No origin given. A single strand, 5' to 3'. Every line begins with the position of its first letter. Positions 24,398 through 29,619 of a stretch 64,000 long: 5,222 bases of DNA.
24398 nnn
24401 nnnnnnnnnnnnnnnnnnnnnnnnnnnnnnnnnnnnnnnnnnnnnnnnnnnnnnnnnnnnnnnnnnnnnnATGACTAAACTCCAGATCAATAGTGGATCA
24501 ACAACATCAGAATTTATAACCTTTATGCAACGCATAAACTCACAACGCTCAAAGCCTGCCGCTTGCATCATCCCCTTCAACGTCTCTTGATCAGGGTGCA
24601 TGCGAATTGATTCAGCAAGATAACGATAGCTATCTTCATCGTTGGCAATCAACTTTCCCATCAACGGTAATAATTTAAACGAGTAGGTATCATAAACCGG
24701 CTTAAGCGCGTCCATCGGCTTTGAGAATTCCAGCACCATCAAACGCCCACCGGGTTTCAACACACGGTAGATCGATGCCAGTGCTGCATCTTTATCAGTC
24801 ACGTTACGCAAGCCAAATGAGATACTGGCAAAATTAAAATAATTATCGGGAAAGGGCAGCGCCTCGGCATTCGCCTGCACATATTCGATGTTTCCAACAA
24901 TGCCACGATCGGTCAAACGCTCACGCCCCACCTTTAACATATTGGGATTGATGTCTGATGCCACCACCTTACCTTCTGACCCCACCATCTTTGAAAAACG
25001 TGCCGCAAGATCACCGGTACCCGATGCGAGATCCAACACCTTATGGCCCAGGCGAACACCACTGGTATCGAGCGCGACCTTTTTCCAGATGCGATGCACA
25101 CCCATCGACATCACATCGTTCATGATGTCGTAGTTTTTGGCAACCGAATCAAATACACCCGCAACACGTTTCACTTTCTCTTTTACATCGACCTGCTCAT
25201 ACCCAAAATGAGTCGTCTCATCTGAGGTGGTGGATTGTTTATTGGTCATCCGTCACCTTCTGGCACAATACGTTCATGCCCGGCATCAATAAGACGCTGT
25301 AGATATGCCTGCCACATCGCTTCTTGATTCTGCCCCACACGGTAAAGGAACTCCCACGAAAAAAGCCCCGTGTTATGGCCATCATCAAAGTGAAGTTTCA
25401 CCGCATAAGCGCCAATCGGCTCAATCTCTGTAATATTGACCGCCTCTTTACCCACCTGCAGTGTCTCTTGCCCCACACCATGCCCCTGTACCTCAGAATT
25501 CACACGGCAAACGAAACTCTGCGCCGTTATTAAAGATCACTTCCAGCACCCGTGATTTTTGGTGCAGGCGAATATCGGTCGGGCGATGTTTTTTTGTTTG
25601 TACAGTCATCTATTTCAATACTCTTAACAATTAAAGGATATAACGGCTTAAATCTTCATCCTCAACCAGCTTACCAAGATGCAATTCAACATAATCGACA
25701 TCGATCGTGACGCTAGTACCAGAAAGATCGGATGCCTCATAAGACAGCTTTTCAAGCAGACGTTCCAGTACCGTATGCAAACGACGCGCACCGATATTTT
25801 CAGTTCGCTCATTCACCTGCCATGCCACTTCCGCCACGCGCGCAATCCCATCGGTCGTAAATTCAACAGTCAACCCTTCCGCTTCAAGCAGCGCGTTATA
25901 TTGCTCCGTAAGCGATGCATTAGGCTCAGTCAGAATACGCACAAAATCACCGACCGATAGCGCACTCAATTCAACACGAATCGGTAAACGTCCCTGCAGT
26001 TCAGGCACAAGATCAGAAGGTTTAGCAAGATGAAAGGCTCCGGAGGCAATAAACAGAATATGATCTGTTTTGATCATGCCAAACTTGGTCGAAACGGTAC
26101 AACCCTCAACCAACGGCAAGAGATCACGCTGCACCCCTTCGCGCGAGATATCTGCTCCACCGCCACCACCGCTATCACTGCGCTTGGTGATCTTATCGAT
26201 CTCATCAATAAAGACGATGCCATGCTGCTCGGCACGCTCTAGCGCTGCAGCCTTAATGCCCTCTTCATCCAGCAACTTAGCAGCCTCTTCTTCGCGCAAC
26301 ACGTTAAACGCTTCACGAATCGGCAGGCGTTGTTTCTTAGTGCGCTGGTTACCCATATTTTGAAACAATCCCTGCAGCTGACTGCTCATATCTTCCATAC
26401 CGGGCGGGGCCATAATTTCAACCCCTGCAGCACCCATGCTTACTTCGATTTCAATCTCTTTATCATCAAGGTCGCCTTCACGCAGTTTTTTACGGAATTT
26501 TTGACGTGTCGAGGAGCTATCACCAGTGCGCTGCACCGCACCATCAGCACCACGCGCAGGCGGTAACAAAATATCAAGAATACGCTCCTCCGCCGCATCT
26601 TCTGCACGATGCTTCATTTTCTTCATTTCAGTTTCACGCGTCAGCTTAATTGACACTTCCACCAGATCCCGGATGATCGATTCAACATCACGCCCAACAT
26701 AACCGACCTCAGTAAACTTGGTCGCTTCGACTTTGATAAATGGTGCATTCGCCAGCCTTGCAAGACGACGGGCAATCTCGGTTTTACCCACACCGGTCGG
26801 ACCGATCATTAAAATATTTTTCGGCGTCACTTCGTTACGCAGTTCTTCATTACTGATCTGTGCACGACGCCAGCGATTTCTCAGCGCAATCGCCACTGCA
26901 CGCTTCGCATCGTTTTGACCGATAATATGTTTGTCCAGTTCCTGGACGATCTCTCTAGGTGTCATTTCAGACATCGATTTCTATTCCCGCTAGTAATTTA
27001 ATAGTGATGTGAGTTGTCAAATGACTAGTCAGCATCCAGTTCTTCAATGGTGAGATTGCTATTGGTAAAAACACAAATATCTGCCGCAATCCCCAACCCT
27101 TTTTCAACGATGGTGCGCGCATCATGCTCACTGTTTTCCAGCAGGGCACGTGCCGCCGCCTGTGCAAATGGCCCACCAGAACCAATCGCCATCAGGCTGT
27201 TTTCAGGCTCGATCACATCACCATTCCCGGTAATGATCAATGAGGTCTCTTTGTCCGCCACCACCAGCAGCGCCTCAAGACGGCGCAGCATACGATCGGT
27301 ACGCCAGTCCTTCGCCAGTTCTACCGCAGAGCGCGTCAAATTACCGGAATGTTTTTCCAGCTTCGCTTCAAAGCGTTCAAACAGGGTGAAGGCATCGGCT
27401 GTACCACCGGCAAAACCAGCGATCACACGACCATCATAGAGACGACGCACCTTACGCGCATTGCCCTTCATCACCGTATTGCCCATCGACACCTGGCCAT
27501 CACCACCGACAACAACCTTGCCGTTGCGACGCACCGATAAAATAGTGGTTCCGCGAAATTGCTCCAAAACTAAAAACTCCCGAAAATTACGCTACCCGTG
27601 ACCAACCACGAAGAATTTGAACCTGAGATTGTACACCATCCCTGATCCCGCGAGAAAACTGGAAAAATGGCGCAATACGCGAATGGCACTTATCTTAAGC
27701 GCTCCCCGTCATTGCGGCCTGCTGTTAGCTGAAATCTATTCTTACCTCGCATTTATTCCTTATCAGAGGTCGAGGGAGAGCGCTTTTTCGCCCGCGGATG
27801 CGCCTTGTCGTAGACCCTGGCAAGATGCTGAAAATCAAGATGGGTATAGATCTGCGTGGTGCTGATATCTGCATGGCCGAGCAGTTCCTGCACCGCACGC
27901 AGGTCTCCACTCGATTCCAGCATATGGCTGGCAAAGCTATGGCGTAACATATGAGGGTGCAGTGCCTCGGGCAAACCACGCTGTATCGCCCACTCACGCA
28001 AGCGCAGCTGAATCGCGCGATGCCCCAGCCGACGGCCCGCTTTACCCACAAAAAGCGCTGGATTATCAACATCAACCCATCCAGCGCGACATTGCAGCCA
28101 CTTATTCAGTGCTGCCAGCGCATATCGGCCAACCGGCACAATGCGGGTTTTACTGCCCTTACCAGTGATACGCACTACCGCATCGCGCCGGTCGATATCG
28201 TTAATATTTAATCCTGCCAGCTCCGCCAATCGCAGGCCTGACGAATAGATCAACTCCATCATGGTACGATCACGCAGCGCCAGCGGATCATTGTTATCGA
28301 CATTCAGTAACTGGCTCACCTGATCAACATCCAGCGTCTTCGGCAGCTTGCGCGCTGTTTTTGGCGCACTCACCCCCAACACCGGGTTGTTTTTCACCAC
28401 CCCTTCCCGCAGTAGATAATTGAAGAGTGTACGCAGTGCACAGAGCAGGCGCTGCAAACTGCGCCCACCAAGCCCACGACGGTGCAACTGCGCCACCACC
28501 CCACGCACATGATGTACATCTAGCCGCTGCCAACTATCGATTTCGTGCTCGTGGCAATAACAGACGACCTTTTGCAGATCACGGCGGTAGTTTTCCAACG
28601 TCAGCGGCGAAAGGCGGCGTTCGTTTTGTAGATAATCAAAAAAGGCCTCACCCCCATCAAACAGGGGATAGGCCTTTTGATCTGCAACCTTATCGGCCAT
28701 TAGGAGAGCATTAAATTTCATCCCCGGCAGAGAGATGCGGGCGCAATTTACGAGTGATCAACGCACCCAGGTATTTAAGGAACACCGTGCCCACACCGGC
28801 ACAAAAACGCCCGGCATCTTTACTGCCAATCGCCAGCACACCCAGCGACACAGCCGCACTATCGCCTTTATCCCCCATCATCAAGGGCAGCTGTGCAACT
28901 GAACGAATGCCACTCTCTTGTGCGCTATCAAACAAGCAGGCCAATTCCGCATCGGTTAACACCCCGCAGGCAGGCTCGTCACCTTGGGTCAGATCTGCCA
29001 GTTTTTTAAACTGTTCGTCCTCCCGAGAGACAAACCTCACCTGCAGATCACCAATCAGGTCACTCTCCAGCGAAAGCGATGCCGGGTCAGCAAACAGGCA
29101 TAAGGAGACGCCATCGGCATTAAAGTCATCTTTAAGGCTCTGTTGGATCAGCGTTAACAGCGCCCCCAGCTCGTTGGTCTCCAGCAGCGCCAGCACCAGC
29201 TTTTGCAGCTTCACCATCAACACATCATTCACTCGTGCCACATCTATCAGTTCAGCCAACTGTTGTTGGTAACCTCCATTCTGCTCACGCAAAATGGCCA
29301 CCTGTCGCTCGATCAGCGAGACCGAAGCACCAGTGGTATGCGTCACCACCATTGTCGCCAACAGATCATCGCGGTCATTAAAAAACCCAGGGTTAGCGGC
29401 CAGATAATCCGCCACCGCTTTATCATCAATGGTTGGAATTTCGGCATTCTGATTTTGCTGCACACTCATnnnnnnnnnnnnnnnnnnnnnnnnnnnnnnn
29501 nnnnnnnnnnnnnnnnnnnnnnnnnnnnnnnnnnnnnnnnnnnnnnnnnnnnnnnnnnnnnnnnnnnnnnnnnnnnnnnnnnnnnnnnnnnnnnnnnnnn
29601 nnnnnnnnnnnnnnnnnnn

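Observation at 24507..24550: ubiE 3' end: conserved terminus (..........*) lies in a different frame, while the contiguous frame runs 138 nt into ubiJ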

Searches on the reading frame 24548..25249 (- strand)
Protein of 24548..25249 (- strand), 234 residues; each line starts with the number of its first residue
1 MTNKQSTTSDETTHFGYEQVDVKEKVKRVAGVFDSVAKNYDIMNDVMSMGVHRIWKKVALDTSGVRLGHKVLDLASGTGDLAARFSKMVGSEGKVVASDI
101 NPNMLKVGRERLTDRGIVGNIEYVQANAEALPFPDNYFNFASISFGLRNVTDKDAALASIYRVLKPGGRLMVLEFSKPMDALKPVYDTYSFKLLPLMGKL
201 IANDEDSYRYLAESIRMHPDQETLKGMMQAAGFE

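Call 8: find_related_loci(query=window:24548-25249:-, collection=genome_contigs, flank=2500)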
Query window:24548-25249:- (234 aa) in genome_contigs; peptide patterns used: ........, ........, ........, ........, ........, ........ (x = any residue, [..] = any of these).
600 stretches matched a pattern (row limit reached: there are more); 586 encode a relative of the query (tblastn E <= 1e-3); the best 80 are kept; 80 distinct loci.
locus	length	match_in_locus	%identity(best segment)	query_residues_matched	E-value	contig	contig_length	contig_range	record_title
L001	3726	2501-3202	89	1-234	1e-146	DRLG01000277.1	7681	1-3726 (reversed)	MAG TPA_asm: Chromatiales bacterium isolate HyVt-459 HyVt-459_k145_771839, whole genome shotgun sequence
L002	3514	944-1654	87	1-234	6e-145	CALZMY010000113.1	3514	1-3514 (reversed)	MAG: uncultured Gammaproteobacteria bacterium isolate FO_M_Gamma_031 genome assembly, contig: k127_58263, whole genome s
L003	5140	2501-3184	70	7-234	2e-112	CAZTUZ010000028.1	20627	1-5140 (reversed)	MAG TPA_asm: uncultured Thiothrix sp. isolate binchicken_co35_324 genome assembly, contig: NODE_1471_length_20627_cov_6.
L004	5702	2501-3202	69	2-234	6e-111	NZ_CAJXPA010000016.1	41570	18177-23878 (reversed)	MAG: uncultured Paraglaciecola sp. isolate ERR1855275_bin.1_MetaBAT_v2.12.1_MAG, whole genome shotgun sequence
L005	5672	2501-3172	71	12-234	2e-110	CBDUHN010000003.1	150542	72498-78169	MAG TPA_asm: uncultured Gammaproteobacteria bacterium isolate SRR22808126_binner12_Refined_108 genome assembly, contig:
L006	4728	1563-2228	72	13-233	3e-110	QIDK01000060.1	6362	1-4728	MAG: Gammaproteobacteria bacterium isolate SZUA-229 Ga0063294_10009924, whole genome shotgun sequence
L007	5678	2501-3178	71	9-233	5e-109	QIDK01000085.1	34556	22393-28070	MAG: Gammaproteobacteria bacterium isolate SZUA-229 Ga0063294_10000215, whole genome shotgun sequence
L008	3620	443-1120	70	9-234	7e-110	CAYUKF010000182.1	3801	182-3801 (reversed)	MAG TPA_asm: uncultured Thiotrichales bacterium isolate SRP215229_co1_52 genome assembly, contig: NODE_19889_length_3801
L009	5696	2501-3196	69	4-234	4e-108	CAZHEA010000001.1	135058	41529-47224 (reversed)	MAG TPA_asm: uncultured Thiotrichaceae bacterium isolate SRP128015_co1_15 genome assembly, contig: NODE_24_length_135058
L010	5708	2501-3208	69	1-234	1e-107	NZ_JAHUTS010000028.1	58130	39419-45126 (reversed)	Enterovibrio paralichthyis strain NIFS-20-8 28, whole genome shotgun sequence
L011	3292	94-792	69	2-233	8e-109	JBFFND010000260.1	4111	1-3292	MAG: Gammaproteobacteria bacterium isolate Mix_mud18.2022.04.64 k141_1396595_length_4111_cov_8.0000, whole genome shotgu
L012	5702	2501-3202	67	2-234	2e-107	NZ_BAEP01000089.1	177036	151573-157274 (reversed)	Paraglaciecola mesophila KMM 241, whole genome shotgun sequence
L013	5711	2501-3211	68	3-234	2e-107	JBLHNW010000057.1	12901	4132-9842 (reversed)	MAG: Paraglaciecola sp. isolate 3300055726_35 Ga0535650_0007947, whole genome shotgun sequence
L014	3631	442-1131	68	6-234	2e-108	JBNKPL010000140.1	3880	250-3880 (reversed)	MAG: Sedimenticolaceae bacterium isolate G1.bin.9.strict NODE_140_length_3880_cov_5.779122, whole genome shotgun sequenc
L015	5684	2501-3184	68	8-234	3e-107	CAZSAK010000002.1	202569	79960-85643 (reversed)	MAG TPA_asm: uncultured Chromatiaceae bacterium isolate SRP214966_co2_131 genome assembly, contig: NODE_22_length_202569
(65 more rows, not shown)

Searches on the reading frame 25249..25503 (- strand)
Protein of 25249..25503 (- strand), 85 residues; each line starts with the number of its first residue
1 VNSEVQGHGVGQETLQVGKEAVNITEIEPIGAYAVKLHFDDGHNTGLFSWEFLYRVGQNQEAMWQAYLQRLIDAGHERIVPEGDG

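Call 38: search_protein_families(library=pfam, proteins=[window:25249-25503:-], max_evalue=0.001)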
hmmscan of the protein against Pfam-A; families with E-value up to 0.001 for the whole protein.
window:25249-25503:- (85 aa): 1 family
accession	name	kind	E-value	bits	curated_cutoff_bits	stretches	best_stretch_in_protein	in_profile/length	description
PF06155.17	GBBH-like_N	-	5.3e-15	56.4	22.8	1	4-54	35-85/85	Gamma-butyrobetaine hydroxylase-like, N-terminal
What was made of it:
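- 25246..25609 (-): DUF971 (GBBH-like_N) gene split by a 23-nt deletion at 25496/25497. The N-terminal 38 codons (25609-25496) run into TGA at 25495-25493. The C-terminal part lies in ORF 25246-25503. Pfam PF06155 covers only positions 35-85 of 85 in the C-terminal piece (call 38).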

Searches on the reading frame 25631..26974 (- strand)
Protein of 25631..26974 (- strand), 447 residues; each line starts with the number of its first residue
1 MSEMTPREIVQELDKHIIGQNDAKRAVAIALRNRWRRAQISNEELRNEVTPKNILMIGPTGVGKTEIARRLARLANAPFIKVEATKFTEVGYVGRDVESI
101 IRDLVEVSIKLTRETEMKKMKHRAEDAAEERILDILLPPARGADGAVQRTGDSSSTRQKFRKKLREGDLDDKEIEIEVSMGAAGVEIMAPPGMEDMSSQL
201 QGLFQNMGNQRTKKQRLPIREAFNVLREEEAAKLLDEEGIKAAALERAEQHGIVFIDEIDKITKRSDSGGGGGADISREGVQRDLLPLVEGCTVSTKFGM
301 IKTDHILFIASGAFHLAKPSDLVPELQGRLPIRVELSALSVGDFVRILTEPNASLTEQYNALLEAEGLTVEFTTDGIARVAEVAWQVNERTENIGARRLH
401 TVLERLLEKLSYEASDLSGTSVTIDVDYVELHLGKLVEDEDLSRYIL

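Call 63: find_encoding_contigs(protein=window:25631-26974:-, flank=5000, max_places=8)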
Protein window:25631-26974:- (447 aa): no gene with exactly this product is on record in the collection.

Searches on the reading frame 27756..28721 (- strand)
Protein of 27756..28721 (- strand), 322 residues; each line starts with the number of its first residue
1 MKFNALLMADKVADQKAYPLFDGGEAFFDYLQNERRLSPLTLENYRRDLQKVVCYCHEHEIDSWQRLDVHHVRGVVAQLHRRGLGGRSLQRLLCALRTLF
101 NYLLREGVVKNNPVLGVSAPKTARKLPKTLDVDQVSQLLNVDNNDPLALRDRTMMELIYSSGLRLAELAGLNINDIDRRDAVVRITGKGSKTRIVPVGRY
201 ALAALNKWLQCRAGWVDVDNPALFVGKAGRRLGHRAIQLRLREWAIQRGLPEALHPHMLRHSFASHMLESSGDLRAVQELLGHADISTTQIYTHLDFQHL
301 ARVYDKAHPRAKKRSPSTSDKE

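Call 27: search_protein_families(library=pfam, proteins=[window:27756-28721:-], max_evalue=0.0001)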
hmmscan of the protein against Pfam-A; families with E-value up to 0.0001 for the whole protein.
window:27756-28721:- (322 aa): 2 families
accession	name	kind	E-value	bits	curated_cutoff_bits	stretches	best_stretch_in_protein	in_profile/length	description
PF00589.27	Phage_integrase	-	1.4e-51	175.1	27.1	1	129-299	2-172/172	Phage integrase family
PF02899.23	Phage_int_SAM_1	-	2.9e-22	79.2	22.3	1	25-107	2-83/83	Phage integrase, N-terminal SAM-like domain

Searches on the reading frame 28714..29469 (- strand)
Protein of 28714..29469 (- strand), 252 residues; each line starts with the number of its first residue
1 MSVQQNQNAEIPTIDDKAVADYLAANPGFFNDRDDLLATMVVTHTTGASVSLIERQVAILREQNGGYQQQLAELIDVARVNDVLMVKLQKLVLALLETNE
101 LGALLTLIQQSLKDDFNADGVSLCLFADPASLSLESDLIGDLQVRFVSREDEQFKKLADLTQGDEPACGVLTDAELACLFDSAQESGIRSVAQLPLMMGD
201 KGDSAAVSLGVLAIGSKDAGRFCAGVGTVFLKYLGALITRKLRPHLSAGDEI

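Call 27: search_protein_families(library=pfam, proteins=[window:28714-29469:-], max_evalue=0.0001)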
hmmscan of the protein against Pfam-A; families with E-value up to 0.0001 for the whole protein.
window:28714-29469:- (252 aa): 1 family
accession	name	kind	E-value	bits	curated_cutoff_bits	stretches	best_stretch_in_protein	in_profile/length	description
PF04340.18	DUF484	-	1.1e-38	133.7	24.2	1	13-244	5-216/219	Protein of unknown function, DUF484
